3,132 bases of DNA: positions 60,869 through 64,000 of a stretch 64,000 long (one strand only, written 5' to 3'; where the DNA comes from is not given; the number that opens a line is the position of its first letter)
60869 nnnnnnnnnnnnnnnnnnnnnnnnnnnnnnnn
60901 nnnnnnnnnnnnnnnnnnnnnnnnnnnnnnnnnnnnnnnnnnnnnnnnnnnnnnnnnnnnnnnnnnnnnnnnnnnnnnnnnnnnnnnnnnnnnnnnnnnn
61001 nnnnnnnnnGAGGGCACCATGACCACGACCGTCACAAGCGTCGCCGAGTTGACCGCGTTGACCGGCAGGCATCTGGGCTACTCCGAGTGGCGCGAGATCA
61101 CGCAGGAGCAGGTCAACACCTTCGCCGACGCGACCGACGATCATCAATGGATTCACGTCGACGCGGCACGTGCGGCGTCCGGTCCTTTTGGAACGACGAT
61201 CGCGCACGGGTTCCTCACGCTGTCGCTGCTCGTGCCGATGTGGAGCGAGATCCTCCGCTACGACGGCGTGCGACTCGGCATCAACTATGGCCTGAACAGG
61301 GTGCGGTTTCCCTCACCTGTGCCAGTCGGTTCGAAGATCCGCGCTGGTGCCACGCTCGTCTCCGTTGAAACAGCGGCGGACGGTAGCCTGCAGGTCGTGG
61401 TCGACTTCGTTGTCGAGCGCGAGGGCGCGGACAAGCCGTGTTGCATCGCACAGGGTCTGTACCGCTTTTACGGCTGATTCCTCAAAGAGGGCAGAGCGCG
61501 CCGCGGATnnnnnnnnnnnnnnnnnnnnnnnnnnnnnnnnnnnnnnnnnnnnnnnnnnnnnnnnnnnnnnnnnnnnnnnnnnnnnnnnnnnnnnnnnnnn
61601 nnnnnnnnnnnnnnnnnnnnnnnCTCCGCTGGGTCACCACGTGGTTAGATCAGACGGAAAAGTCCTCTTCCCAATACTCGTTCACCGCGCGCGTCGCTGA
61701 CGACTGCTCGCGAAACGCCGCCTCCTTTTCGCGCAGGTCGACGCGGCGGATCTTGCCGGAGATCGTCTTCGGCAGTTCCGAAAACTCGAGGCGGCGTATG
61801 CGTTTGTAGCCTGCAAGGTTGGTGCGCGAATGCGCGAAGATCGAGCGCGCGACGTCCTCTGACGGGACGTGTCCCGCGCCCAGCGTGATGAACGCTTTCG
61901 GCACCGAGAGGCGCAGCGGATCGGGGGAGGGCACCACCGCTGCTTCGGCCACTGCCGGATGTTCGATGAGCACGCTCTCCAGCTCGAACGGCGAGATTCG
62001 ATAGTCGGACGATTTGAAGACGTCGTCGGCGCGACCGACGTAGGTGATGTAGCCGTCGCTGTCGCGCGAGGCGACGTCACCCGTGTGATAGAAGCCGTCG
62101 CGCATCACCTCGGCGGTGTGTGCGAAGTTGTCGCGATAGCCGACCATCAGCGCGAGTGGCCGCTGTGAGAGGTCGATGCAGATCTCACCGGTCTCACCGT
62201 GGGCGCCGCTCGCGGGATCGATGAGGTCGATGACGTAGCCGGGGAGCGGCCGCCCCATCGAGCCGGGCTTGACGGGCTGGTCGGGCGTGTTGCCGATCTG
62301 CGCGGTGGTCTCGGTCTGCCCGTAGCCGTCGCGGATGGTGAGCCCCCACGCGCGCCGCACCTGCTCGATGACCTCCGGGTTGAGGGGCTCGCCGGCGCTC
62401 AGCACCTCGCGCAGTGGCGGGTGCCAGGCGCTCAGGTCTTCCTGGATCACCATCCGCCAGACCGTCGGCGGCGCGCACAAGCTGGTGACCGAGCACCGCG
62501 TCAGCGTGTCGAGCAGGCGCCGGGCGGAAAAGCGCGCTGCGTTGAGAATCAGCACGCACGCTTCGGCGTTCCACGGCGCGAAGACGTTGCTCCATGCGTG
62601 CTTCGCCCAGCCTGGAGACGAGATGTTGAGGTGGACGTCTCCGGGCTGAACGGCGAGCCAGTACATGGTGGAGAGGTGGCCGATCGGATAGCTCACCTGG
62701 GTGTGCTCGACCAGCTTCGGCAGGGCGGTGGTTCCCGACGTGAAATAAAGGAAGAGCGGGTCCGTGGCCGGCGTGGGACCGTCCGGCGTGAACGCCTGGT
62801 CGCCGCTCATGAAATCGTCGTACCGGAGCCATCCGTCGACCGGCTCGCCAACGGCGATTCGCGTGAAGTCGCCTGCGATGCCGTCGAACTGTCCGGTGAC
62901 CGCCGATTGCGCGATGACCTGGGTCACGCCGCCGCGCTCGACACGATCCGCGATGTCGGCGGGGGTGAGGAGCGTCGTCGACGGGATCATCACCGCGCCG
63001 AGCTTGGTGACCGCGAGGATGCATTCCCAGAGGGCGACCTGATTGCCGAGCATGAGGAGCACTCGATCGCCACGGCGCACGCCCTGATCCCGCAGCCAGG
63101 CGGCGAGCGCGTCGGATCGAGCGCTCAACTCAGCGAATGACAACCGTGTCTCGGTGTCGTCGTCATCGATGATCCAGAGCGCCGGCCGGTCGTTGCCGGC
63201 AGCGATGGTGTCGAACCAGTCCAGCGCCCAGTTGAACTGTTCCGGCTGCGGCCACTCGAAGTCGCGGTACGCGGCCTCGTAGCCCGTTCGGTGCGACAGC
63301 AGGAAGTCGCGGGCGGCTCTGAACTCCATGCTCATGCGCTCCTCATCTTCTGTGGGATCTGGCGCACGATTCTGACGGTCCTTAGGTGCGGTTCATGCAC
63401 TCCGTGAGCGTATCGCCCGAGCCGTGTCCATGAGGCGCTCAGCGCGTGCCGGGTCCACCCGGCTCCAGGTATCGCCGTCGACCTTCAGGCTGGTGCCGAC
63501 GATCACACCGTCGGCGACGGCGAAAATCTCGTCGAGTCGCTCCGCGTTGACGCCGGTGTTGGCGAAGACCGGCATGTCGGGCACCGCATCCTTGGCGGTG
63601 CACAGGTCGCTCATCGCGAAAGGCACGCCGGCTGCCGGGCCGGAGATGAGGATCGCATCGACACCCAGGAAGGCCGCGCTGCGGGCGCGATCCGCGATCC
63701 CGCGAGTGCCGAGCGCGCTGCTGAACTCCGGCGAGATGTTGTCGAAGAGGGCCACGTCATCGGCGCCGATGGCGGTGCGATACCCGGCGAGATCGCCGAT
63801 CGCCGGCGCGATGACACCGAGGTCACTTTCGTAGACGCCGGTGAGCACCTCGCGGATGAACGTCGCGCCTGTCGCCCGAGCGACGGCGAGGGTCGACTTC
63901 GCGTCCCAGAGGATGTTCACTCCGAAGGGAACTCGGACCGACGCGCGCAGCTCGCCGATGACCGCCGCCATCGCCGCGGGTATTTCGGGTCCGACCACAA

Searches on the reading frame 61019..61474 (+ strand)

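Call 25: search_protein_families(library=pfam, proteins=[window:61019-61474:+], max_evalue=0.00001)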
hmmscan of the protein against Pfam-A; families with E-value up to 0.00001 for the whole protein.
window:61019-61474:+ (152 aa): 1 family
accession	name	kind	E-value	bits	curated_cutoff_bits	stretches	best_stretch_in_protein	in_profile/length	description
PF01575.25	MaoC_dehydratas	-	1.5e-26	92.8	27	1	14-119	5-107/123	MaoC like domain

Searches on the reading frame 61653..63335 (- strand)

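Call 25: search_protein_families(library=pfam, proteins=[window:61653-63335:-], max_evalue=0.00001)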
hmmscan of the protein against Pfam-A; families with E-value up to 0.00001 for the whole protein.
window:61653-63335:- (561 aa): 2 families
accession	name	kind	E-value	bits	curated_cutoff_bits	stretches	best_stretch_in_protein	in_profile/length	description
PF00501.34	AMP-binding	-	2.6e-59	201.4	29.9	1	47-388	8-375/384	AMP-binding enzyme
PF13193.12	AMP-binding_C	-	1e-17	65.2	24.5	1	451-528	1-76/76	AMP-binding enzyme C-terminal domain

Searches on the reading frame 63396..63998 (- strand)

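Call 25: search_protein_families(library=pfam, proteins=[window:63396-63998:-], max_evalue=0.00001)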
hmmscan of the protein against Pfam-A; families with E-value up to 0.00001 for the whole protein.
window:63396-63998:- (201 aa): 1 family
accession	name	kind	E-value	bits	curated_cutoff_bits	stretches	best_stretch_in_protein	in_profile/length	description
PF03437.21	BtpA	-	1.6e-47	162.6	30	1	2-193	60-252/254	BtpA family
